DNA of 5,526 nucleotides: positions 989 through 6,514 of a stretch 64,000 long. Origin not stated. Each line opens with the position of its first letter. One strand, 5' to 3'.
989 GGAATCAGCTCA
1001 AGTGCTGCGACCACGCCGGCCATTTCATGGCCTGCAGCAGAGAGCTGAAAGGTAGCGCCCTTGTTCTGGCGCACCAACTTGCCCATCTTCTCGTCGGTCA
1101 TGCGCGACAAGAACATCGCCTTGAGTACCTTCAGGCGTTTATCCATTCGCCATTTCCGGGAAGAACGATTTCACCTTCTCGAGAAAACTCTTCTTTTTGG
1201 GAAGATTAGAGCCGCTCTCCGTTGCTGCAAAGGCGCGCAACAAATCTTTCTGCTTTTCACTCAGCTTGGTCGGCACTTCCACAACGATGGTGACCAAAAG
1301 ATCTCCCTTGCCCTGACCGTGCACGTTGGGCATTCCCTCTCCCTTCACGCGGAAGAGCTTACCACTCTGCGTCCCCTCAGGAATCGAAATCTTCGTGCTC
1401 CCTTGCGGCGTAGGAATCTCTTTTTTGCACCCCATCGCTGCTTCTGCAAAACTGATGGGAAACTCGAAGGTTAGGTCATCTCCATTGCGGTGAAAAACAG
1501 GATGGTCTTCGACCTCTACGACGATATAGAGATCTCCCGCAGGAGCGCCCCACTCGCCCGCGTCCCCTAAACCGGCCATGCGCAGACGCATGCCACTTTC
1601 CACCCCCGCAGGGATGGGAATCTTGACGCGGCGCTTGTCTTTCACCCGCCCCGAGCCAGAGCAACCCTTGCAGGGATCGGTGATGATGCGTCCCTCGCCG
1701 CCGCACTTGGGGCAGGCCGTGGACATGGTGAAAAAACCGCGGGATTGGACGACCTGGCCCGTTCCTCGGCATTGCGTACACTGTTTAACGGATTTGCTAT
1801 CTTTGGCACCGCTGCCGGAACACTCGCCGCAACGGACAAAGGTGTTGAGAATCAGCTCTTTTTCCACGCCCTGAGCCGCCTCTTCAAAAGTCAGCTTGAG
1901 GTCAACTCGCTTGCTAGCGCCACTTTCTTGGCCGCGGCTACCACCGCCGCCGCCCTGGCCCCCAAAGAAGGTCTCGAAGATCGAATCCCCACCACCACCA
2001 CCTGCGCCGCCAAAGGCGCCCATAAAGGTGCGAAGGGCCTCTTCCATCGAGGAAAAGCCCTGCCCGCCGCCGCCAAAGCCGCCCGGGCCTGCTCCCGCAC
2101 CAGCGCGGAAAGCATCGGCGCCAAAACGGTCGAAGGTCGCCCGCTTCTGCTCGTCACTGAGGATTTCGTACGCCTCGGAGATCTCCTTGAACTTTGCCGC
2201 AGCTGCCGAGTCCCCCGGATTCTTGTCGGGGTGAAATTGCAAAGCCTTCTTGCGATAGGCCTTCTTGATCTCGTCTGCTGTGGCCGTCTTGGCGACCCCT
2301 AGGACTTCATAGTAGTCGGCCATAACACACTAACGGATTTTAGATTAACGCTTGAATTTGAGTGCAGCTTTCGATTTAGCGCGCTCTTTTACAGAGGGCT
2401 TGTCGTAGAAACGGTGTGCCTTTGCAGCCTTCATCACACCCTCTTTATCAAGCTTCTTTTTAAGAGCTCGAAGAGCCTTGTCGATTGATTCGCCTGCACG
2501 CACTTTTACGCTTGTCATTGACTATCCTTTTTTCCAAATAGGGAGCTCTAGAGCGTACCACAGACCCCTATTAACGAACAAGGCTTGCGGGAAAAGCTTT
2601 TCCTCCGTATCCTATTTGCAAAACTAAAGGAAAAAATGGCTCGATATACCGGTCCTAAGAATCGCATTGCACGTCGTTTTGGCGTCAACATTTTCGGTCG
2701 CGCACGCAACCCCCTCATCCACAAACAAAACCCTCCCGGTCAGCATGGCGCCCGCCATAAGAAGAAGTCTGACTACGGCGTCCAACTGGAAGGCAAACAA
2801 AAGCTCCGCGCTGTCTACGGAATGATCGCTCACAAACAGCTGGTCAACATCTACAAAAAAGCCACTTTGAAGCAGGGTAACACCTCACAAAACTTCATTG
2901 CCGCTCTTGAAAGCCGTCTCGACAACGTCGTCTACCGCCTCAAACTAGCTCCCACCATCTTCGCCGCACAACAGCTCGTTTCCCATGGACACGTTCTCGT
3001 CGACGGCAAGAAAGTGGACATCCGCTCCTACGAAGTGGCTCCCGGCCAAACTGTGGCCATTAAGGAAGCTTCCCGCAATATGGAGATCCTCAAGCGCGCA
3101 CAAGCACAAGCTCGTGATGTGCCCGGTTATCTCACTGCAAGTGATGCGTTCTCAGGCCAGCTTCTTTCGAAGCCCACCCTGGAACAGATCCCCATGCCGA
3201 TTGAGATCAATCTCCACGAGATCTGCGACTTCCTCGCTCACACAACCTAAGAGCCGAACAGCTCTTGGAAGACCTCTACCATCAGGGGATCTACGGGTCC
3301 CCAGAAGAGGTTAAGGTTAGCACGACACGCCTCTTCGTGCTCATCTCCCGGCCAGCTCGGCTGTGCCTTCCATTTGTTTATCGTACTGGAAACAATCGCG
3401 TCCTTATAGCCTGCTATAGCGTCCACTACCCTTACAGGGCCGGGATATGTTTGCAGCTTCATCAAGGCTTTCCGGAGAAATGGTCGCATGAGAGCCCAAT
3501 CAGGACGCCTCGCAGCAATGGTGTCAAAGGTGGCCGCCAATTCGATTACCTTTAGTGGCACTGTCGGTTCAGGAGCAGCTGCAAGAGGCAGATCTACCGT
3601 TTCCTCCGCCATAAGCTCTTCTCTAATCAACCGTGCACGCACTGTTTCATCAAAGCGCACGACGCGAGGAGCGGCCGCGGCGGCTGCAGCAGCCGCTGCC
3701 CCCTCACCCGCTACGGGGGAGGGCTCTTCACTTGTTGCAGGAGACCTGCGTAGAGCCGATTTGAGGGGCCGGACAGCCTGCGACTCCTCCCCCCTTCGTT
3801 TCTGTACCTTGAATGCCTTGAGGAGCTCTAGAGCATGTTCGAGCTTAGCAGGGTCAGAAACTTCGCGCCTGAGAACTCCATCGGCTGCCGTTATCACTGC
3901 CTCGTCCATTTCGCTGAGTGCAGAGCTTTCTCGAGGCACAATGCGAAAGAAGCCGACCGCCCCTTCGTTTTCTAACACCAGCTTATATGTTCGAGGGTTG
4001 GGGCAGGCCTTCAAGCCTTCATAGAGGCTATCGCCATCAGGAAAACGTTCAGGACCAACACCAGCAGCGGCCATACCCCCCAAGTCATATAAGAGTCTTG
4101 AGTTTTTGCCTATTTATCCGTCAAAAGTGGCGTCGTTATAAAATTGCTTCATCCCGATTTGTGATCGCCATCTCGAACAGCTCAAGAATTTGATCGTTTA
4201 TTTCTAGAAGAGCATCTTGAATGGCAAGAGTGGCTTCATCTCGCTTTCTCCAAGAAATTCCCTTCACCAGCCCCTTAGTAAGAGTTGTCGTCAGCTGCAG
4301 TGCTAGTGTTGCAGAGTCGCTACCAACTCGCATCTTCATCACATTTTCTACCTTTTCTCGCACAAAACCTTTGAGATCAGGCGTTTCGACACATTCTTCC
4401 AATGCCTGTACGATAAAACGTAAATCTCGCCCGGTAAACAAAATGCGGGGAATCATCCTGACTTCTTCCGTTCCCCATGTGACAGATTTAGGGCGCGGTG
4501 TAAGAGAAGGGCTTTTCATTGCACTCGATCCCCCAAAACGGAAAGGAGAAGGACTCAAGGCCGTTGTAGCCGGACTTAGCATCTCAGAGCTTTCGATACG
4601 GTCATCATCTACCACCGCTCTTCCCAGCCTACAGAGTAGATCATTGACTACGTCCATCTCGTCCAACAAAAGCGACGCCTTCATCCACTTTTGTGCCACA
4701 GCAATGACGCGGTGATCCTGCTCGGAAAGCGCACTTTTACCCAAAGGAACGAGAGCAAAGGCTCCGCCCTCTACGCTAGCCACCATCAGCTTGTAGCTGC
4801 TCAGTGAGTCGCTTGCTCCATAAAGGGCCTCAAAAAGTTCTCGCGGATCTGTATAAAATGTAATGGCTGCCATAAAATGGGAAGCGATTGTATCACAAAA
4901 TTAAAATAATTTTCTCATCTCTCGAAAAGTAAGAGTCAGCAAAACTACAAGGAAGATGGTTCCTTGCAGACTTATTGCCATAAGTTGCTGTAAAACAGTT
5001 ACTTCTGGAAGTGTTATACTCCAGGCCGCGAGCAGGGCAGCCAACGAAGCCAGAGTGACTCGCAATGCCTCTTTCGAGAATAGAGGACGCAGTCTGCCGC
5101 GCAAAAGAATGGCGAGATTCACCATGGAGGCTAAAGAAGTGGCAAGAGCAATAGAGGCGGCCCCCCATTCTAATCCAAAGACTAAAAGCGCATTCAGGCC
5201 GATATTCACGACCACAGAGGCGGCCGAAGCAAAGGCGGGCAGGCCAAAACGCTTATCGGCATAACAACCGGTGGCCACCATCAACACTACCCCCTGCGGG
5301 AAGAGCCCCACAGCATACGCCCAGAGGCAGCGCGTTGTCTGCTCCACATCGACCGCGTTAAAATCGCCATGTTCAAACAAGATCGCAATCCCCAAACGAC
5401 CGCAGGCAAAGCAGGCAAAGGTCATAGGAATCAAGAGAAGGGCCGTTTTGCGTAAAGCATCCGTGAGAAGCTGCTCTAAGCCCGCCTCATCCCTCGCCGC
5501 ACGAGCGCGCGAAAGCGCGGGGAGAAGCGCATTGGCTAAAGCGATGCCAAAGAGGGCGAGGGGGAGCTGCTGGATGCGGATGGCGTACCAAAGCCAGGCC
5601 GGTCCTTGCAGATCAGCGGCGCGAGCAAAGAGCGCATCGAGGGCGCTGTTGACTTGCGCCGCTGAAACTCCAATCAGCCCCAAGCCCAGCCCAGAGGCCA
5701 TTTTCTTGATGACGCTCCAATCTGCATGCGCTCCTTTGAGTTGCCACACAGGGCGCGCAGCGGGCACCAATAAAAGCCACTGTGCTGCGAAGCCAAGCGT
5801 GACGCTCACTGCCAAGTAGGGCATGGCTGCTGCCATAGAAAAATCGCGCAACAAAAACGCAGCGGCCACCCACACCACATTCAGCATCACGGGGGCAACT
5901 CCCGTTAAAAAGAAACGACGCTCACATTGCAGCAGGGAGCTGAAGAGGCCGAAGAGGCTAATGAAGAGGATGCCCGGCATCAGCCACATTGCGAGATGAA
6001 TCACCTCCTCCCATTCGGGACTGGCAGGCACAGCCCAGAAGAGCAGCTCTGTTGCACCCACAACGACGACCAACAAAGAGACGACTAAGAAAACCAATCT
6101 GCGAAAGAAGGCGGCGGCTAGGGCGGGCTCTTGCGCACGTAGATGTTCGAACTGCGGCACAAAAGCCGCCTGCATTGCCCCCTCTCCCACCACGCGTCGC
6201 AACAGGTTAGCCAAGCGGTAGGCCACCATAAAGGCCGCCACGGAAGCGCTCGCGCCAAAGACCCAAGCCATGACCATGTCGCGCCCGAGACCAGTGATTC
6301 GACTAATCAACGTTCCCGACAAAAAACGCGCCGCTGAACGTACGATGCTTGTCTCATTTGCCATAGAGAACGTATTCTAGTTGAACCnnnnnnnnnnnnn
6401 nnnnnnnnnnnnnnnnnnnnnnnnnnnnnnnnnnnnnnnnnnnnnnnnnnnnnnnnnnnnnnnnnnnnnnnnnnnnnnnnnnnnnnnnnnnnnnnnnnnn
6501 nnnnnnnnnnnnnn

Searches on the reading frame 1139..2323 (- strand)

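Call 24: search_protein_families(library=pfam, proteins=[window:1139-2323:-], max_evalue=0.00001)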
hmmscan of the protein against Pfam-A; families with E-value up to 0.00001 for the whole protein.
window:1139-2323:- (394 aa): 3 families
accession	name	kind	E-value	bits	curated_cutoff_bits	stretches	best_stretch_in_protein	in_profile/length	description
PF01556.23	DnaJ_C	-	4e-49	167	26.6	1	139-351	2-152/152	DnaJ C terminal domain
PF00226.36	DnaJ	-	6.3e-29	100.3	27.8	1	3-65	1-63/63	DnaJ domain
PF00684.25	DnaJ_CXXCXGXG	-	1e-14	54.9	32.7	1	165-225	1-65/65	DnaJ central domain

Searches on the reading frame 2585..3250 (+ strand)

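Call 24: search_protein_families(library=pfam, proteins=[window:2585-3250:+], max_evalue=0.00001)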
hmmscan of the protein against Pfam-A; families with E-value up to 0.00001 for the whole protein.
window:2585-3250:+ (221 aa): 2 families
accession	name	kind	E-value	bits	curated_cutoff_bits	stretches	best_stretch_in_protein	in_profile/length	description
PF00163.24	Ribosomal_S4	-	3.3e-20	73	23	1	20-109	1-95/95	Ribosomal protein S4/S9 N-terminal domain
PF01479.30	S4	-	2.6e-17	62.7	22.8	1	111-157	2-48/48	S4 domain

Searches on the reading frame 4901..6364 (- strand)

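Call 24: search_protein_families(library=pfam, proteins=[window:4901-6364:-], max_evalue=0.00001)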
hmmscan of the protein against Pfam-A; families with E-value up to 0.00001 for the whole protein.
window:4901-6364:- (487 aa): 1 family
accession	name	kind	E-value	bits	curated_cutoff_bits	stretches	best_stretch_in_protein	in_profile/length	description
PF03023.19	MurJ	-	2.6e-87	293.8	27.4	1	32-452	1-431/451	Lipid II flippase MurJ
